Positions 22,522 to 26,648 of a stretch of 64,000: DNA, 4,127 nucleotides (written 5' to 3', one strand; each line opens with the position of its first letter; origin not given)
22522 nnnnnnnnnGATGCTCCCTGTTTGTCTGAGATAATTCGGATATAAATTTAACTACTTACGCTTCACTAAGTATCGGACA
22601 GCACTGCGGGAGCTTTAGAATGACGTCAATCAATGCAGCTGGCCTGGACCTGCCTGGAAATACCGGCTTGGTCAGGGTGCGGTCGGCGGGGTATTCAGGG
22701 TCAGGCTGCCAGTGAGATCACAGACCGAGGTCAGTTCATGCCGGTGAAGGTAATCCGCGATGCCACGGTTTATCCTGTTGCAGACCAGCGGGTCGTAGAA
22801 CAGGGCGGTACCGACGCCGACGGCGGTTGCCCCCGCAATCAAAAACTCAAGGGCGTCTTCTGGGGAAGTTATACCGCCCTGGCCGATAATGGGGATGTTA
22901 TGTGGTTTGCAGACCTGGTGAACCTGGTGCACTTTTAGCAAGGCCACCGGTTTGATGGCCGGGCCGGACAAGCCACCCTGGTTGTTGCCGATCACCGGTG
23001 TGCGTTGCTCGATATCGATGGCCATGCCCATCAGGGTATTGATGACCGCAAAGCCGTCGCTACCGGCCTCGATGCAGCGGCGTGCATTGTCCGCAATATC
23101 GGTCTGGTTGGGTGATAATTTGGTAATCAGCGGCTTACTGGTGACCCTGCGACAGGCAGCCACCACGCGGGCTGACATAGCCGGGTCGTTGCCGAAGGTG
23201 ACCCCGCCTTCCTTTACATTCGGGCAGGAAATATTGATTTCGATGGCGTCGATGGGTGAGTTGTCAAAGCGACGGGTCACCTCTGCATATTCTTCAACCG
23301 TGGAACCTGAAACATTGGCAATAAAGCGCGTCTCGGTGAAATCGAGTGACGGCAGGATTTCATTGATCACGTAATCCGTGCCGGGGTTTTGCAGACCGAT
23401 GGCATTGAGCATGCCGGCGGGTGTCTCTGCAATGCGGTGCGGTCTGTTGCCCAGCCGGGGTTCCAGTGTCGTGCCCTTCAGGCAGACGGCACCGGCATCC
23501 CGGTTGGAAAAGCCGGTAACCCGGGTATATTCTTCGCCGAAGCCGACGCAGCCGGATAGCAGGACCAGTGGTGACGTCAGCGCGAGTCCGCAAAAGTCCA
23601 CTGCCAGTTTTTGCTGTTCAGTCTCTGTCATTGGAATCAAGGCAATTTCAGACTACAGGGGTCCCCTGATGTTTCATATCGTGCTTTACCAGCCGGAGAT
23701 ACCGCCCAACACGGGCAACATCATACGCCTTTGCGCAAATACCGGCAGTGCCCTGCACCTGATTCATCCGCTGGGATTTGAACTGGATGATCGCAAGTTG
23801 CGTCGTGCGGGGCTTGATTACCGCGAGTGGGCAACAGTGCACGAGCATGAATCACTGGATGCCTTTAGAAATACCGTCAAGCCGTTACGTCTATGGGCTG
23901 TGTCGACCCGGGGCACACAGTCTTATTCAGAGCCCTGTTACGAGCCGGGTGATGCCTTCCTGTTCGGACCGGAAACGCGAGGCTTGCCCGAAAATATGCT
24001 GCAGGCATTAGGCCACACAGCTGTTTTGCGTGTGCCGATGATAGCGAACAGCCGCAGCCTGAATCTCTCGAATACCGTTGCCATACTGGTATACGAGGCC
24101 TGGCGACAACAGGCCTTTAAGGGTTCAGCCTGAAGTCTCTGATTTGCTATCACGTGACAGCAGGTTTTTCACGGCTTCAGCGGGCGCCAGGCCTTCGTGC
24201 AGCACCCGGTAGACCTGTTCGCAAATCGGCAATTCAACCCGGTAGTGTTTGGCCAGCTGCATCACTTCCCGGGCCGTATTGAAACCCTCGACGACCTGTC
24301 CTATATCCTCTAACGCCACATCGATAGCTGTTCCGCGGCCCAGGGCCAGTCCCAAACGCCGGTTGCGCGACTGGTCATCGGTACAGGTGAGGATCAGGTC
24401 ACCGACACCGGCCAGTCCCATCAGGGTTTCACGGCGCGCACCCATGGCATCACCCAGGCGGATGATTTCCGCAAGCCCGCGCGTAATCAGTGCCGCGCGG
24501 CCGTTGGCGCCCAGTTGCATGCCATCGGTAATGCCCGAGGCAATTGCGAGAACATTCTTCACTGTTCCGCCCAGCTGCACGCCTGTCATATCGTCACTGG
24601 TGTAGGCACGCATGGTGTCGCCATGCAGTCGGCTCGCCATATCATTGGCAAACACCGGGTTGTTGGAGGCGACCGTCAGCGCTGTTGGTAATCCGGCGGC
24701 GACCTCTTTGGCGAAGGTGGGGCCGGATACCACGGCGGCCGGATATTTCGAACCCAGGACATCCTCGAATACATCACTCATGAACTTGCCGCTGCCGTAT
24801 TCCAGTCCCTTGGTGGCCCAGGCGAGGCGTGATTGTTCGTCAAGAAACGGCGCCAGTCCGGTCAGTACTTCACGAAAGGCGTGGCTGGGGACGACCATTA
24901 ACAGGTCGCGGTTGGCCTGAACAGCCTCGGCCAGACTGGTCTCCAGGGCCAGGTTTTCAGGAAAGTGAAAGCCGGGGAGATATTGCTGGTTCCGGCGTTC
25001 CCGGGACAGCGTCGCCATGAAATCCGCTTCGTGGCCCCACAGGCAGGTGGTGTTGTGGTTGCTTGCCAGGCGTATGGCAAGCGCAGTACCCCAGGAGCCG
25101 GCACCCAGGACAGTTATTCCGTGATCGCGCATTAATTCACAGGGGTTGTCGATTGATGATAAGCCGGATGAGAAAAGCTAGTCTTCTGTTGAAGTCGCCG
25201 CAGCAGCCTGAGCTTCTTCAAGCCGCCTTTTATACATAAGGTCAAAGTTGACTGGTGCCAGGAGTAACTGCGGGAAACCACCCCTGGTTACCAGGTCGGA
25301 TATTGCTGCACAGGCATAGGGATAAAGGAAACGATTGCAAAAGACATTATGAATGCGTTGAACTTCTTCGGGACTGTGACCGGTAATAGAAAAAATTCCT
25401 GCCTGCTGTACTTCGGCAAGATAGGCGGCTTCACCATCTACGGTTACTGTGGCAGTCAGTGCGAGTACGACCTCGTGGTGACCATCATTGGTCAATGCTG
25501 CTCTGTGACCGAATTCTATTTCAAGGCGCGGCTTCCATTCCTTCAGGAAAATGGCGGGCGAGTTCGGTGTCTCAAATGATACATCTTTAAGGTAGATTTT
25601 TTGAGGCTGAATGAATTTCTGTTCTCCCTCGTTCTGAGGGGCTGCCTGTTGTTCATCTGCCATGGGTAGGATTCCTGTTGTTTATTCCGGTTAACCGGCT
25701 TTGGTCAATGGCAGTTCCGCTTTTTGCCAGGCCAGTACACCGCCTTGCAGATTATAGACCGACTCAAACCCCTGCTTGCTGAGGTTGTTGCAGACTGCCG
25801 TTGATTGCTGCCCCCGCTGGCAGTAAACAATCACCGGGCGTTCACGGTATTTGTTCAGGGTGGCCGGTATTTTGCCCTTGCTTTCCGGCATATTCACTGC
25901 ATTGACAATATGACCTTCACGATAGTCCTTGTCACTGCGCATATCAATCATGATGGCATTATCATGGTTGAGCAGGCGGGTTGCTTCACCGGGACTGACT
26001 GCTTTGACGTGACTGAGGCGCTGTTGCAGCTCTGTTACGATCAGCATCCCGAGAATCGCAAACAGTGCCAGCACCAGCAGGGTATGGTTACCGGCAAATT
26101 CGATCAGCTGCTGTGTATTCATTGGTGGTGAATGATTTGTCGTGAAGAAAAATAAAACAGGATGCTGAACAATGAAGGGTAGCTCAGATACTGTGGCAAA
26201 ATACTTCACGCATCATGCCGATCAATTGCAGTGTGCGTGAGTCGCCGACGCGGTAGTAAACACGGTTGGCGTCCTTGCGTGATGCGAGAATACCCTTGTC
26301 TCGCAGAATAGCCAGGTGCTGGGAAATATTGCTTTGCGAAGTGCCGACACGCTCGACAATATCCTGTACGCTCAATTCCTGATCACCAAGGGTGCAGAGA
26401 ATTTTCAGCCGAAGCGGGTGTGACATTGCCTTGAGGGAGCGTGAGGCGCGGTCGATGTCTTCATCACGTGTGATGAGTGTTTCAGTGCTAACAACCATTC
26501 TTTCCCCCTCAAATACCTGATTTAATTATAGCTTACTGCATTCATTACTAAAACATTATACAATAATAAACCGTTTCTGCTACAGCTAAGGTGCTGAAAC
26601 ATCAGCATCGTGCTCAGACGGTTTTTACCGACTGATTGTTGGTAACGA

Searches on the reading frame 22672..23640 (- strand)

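Call 51: search_protein_families(library=pfam, proteins=[window:22672-23640:-], max_evalue=0.001)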
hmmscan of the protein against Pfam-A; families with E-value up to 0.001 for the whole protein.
window:22672-23640:- (322 aa): 6 families
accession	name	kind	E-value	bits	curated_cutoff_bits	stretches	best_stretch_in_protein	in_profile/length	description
PF01180.27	DHO_dh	-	4.4e-76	256.3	27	1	12-298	2-291/291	Dihydroorotate dehydrogenase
PF01207.24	Dus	-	8.7e-09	35.4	20.4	1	236-291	172-231/311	Dihydrouridine synthase (Dus)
PF03060.21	NMO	-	3.2e-06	27.2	28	1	216-281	162-226/331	Nitronate monooxygenase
PF01070.24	FMN_dh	-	0.00035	20.2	24.9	0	236-283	262-308/350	FMN-dependent dehydrogenase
PF00977.27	His_biosynth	-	0.00065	19.6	23.6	0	238-290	63-115/228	Histidine biosynthesis protein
PF00478.31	IMPDH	-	0.00088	18.8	25.6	0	237-280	196-239/345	IMP dehydrogenase / GMP reductase domain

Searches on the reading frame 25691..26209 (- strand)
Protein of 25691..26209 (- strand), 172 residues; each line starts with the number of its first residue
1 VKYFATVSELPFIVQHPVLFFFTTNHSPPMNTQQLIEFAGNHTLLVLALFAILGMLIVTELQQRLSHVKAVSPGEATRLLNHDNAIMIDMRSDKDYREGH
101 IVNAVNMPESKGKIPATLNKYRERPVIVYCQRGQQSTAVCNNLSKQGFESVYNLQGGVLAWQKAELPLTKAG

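Call 51: search_protein_families(library=pfam, proteins=[window:25691-26209:-], max_evalue=0.001)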
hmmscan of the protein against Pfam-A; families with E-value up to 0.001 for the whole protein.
window:25691-26209:- (172 aa): 1 family
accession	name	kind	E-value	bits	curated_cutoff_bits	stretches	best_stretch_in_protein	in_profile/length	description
PF00581.25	Rhodanese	-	1e-19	71.3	22.2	1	72-164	1-102/102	Rhodanese-like domain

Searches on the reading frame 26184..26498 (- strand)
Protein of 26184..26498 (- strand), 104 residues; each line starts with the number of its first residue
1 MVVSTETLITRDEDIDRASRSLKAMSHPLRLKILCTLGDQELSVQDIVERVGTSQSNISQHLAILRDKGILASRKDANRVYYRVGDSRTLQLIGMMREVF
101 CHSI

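Call 51: search_protein_families(library=pfam, proteins=[window:26184-26498:-], max_evalue=0.001)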
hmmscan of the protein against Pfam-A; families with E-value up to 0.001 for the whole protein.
window:26184-26498:- (104 aa): 6 families
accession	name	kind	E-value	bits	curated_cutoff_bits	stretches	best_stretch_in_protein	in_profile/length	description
PF01022.26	HTH_5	-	5e-14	52.4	22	1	28-71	2-45/47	Bacterial regulatory protein, arsR family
PF12840.13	HTH_20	-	2.5e-10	40.6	27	1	25-73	1-50/51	Helix-turn-helix domain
PF12802.13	MarR_2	-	6.2e-06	26.7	27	1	36-76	13-55/61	MarR family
PF13412.12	HTH_24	-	2.5e-05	24.2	21.9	1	29-71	4-47/48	Winged helix-turn-helix DNA-binding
PF01047.28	MarR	-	9.5e-05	22.7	24.6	1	31-77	6-53/59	MarR family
PF13601.12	HTH_34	-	0.00035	21.1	27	1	29-77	1-50/80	Winged helix DNA-binding domain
